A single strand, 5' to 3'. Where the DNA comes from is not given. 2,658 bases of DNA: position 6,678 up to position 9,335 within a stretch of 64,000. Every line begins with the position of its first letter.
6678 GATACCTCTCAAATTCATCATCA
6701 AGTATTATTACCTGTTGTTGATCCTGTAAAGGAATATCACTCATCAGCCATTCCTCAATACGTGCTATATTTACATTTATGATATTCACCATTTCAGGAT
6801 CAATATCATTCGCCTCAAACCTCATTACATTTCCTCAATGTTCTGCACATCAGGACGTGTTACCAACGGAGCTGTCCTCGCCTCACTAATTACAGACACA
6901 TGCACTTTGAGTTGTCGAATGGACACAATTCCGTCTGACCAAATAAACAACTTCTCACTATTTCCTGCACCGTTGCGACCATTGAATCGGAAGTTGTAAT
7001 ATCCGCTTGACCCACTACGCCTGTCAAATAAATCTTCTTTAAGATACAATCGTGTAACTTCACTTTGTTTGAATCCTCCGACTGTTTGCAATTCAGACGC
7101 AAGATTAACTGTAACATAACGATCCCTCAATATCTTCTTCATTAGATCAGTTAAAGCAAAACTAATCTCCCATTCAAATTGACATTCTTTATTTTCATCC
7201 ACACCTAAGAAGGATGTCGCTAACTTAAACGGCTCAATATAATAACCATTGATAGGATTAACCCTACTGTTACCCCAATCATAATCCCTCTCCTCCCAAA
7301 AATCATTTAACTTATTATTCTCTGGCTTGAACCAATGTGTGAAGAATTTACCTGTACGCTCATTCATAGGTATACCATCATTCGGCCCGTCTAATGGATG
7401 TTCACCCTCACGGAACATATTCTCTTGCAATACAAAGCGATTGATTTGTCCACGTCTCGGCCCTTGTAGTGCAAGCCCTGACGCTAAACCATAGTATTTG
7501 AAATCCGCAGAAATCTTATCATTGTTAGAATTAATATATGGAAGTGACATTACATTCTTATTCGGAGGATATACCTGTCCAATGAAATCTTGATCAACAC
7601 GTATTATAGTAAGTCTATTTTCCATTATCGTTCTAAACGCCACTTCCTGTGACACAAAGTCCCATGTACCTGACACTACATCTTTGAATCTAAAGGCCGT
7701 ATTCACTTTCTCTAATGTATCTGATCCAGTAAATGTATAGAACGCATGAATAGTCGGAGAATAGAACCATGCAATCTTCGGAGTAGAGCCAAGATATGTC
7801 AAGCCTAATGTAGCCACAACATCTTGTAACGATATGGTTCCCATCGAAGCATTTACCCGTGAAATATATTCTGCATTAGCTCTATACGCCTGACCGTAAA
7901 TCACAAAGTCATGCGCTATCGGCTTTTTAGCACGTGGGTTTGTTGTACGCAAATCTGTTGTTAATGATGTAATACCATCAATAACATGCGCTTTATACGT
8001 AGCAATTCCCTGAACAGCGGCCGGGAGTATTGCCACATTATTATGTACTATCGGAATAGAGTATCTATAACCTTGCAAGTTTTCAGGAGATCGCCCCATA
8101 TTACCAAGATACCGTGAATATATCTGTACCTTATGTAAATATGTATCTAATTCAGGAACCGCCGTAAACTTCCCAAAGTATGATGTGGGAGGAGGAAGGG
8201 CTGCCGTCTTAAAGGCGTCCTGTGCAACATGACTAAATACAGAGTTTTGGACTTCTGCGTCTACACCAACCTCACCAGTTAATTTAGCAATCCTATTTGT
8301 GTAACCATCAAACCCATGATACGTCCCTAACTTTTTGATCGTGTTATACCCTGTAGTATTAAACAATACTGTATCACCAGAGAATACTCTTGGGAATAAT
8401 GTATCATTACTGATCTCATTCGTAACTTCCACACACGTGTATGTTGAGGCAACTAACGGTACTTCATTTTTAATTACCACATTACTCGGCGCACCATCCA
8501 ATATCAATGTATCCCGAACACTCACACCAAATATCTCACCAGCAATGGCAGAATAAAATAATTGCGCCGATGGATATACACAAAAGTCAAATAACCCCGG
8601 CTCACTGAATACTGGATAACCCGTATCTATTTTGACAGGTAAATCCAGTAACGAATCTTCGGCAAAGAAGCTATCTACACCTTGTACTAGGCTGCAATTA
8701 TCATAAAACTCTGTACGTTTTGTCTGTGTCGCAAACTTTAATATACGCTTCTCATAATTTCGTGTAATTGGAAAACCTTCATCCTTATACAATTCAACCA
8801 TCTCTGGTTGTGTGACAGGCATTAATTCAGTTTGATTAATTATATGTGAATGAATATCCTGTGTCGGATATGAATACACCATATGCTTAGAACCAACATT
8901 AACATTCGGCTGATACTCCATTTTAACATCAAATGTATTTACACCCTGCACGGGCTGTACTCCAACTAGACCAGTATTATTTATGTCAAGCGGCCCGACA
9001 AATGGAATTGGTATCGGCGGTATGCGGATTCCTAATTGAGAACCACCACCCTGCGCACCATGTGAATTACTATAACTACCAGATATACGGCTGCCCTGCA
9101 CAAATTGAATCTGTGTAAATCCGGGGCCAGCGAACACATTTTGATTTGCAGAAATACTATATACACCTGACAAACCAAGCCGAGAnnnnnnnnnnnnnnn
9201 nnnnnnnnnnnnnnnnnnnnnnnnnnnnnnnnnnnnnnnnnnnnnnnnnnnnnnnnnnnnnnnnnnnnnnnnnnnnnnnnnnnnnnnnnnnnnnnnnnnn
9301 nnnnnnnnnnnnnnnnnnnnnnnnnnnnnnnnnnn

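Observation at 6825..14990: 2721-aa ORF directly after the putative portal gene, with no recognisable motif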

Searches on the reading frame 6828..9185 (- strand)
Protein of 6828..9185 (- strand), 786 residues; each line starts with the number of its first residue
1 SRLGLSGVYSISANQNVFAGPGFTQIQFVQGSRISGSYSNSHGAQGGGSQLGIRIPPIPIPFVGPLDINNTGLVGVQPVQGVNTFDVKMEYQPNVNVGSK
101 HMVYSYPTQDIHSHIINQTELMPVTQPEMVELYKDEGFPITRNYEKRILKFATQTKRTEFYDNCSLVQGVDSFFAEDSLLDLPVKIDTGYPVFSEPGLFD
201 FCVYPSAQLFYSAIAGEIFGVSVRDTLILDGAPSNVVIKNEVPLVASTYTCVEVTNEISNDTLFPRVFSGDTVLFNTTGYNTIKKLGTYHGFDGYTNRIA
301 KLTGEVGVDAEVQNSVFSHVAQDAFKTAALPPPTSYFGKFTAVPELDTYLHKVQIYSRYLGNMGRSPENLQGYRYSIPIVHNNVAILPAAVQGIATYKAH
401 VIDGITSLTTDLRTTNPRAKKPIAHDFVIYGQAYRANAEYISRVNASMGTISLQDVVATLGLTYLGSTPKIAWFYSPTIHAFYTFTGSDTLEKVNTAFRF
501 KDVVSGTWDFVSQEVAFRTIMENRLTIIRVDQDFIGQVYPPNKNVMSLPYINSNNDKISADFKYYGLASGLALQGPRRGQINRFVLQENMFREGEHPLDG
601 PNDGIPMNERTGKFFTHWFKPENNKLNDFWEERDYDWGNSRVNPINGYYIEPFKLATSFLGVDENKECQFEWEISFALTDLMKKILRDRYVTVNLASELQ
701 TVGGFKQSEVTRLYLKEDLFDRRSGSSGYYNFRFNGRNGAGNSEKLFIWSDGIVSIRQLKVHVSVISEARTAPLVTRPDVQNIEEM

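Call 67: predict_structure(alignment_id=A5)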
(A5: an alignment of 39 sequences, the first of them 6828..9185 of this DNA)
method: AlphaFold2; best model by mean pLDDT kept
length: 786 residues; sequences in the alignment: 39
mean_pLDDT: 78.9   pTM: 0.67
mean pLDDT of the five models: 78.9, 77.4, 77.1, 76.7, 76.5
residues with pLDDT >= 90: 151; 70-90: 460; 50-70: 153; < 50: 22
segments of 3 or more residues with pLDDT < 50: 384-388, 403-405, 550-553, 784-786
pLDDT, mean of each block of 10 residues (from residue 1): 57 70 88 79 74 61 54 64 75 82 92 89 84 71 81 87 93 82 76 85 93 90 91 89 85 83 71 84 87 91 88 90 85 90 88 91 87 85 54 65 62 59 72 82 73 82 84 89 89 85 80 83 81 83 65 52 73 77 79 60 72 61 86 66 68 87 85 90 81 92 86 87 67 89 91 88 80 54 53
secondary structure, 60 per line:
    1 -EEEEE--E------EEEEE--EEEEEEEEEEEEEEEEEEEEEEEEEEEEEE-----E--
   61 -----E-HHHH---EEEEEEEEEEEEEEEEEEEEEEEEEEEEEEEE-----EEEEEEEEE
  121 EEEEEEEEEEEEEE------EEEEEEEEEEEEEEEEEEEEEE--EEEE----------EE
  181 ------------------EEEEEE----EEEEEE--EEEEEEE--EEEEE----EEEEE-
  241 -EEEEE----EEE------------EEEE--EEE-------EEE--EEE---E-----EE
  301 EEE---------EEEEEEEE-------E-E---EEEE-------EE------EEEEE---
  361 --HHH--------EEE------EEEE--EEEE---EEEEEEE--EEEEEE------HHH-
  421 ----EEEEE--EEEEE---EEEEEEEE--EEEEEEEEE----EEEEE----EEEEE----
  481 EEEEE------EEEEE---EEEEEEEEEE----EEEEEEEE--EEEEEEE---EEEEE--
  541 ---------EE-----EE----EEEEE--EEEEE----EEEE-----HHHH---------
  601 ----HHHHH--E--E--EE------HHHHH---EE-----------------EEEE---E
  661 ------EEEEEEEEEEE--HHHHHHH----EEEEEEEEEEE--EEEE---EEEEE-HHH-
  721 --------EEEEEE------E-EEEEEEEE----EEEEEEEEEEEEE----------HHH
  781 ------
elements in order (helices of 4 or more, strands of 3 or more residues): E2-6 E16-20 E23-52 H68-71 E75-106 E112-134 E141-162 E165-168 E199-204 E209-214 E217-223 E226-230 E235-239 E242-246 E251-253 E266-269 E272-274 E282-284 E287-289 E299-303 E313-320 E334-337 E353-357 E374-376 E383-386 E389-392 E396-402 E405-410 E425-429 E432-436 E440-447 E450-458 E463-467 E472-476 E481-485 E492-496 E500-509 E514-521 E524-530 E534-538 E563-567 E570-574 E579-582 H588-591 H605-609 H626-630 E653-656 E667-677 H680-686 E691-701 E704-707 E711-715 E729-734 E743-750 E755-767

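Call 69: fold_search(model_id=the predicted structure, library=pdb)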
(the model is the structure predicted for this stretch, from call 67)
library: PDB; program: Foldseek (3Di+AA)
matches with E <= 10: 1382; with E <= 0.001: 23
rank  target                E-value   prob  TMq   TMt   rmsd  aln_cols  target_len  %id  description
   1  8es4_E                3.0e-06  1.00  0.24  0.24  29.9       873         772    9  Focused reconstruction of HRP29 tail (released 2023-10-18)
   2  9vvr_d                3.4e-06  1.00  0.26  0.26  34.3       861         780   10  Structure of the bacteriophage E1004 tail (released 2025-11-12)
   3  9vvr_S                3.6e-06  1.00  0.25  0.26  32.3       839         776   10  Structure of the bacteriophage E1004 tail (released 2025-11-12)
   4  9bfq_A                7.3e-06  0.93  0.15  0.12  30.4      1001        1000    9  Cryo-EM structure of Sevenless in complex with Bride of Sevenless (released 2025-01-29)
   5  8e4g_P                8.0e-06  1.00  0.19  0.19  21.6       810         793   10  Remodeling of the bacteriophage T7 during initial infection (released 2023-09-27)
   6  9vvr_V                9.6e-06  1.00  0.26  0.26  32.6       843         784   10  Structure of the bacteriophage E1004 tail (released 2025-11-12)
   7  7ey7_s                1.9e-05  0.99  0.19  0.19  22.1       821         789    9  bacteriophage T7 tail complex (released 2021-09-22)
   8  8i4m_A                2.0e-05  0.99  0.23  0.23  34.0       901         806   11  Portal-tail complex structure of the Cyanophage P-SCSP1u (released 2023-11-01)
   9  9nwi_Y                2.2e-05  1.00  0.22  0.31  17.1       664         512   10  Pseudomonas phage Pa223 tail (C6 symmetry) (released 2025-08-06)
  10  7z47_G                3.1e-05  0.99  0.25  0.22  37.7      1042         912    8  Tail of bacteriophage SU10 (released 2022-08-10)
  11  9bfs_A                3.1e-05  0.77  0.13  0.08  32.2      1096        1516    8  Cryo-EM structure of Sevenless extracellular domain (dimer, pH 6.6) (released 2025-01-29)
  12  9vyg_M                3.6e-05  1.00  0.24  0.38  19.3       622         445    7  Cyanopodophage Pan3 tail complex (released 2025-11-26)
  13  7ey9_s                4.0e-05  1.00  0.26  0.26  20.5       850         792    8  tail proteins (released 2021-09-22)
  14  9bhx                  5.5e-05  0.80  0.14  0.11  33.9      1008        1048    8  Structure of the extracellular domain of Protein Sevenless (released 2025-01-22)
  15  9bfu_A                7.3e-05  0.75  0.14  0.07  33.5      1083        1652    7  Cryo-EM structure of Sevenless extracellular domain (composite map of the dimer, pH 4.6) (released 2025-01-29)
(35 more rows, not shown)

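Call 75: fold_search(model_id=the predicted structure, library=viral)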
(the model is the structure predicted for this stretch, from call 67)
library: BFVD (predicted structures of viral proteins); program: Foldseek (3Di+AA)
matches with E <= 10: 936; with E <= 0.001: 72
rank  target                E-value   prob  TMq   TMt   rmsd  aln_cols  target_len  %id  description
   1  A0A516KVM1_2          6.0e-09  1.00  0.18  0.18  32.2       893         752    9  (no name in the UniProt tables at hand)
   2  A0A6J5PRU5            8.0e-09  1.00  0.27  0.29  40.5       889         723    9  Uncharacterized protein [uncultured Caudovirales phage]
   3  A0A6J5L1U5            1.9e-08  1.00  0.25  0.30  16.9       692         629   11  Uncharacterized protein [uncultured Caudovirales phage]
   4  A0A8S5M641            2.5e-08  1.00  0.15  0.13  40.9      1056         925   10  Uncharacterized protein [Podoviridae sp. ctaNW81]
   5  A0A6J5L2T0            2.6e-08  1.00  0.27  0.28  31.1       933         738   10  Bacteriophage P22, Gp10, DNA-stabilising [uncultured Caudovirales phage]
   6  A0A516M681            3.4e-08  1.00  0.32  0.32  37.4       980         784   10  (no name in the UniProt tables at hand)
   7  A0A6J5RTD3            6.0e-08  1.00  0.30  0.41  13.9       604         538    9  Uncharacterized protein [uncultured Caudovirales phage]
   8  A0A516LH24            8.0e-08  1.00  0.30  0.44  15.4       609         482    7  (no name in the UniProt tables at hand)
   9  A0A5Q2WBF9            8.0e-08  1.00  0.16  0.22  21.6       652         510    8  (no name in the UniProt tables at hand)
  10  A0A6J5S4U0            1.5e-07  1.00  0.20  0.12  40.2      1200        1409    9  Uncharacterized protein [uncultured Caudovirales phage]
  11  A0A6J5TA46            1.9e-07  1.00  0.23  0.31  30.1       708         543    9  Bacteriophage P22, Gp10, DNA-stabilising [uncultured Caudovirales phage]
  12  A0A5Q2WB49            2.1e-07  1.00  0.22  0.41   8.3       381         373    7  (no name in the UniProt tables at hand)
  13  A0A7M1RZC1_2          2.6e-07  1.00  0.24  0.25  24.8       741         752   10  Stabilization protein [uncultured phage cr118_1]
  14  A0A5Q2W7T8            4.0e-07  1.00  0.24  0.32  15.9       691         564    9  (no name in the UniProt tables at hand)
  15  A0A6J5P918            5.0e-07  1.00  0.22  0.18  28.9       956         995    9  Uncharacterized protein [uncultured Caudovirales phage]
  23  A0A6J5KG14            1.6e-06  1.00  0.24  0.36  15.7       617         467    8  Bacteriophage P22, Gp10, DNA-stabilising [uncultured Caudovirales phage]
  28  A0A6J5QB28            2.4e-06  1.00  0.26  0.30  21.5       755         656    8  Bacteriophage P22, Gp10, DNA-stabilising [uncultured Caudovirales phage]
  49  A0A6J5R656            2.1e-05  1.00  0.25  0.36  15.8       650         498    8  Bacteriophage P22, Gp10, DNA-stabilising [uncultured Caudovirales phage]
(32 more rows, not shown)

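Call 85: search_solved_structures(query=A5, max_evalue=10, show_alignments=2)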
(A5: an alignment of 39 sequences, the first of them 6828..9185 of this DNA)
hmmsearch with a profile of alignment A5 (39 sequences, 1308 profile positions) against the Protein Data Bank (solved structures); distinct sequences matched with E-value up to 10: 0.

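Call 96: find_homologous_proteins(query=A5, max_evalue=0.001)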
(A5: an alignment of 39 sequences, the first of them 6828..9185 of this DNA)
Query A5 (39 sequences) (786 aa, profile of the alignment): 48 proteins with E <= 0.001 among 8000 candidates.
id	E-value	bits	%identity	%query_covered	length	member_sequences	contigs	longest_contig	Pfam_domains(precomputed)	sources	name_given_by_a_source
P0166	0.0e+0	1550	34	80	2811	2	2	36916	-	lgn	-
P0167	0.0e+0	1547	34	80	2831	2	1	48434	-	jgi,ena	-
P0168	0.0e+0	1525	33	76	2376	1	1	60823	-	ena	-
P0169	0.0e+0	1522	33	76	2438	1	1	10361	-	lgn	-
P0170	0.0e+0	1516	33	76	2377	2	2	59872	-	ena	-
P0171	0.0e+0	1515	31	99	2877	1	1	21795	-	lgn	-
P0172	0.0e+0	1513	33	76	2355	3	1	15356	-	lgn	-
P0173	0.0e+0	1509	34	80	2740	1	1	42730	-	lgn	-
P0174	0.0e+0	1506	31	88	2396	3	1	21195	-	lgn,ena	-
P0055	0.0e+0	1504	33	82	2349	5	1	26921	-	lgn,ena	-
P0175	0.0e+0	1504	30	98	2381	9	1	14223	-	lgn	-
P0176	0.0e+0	1503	32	76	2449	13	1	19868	-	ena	-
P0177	0.0e+0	1503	34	80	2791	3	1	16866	-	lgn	-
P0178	0.0e+0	1502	33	82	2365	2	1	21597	-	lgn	-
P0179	0.0e+0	1501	33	82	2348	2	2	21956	-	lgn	-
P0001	0.0e+0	1446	100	100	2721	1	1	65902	-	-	-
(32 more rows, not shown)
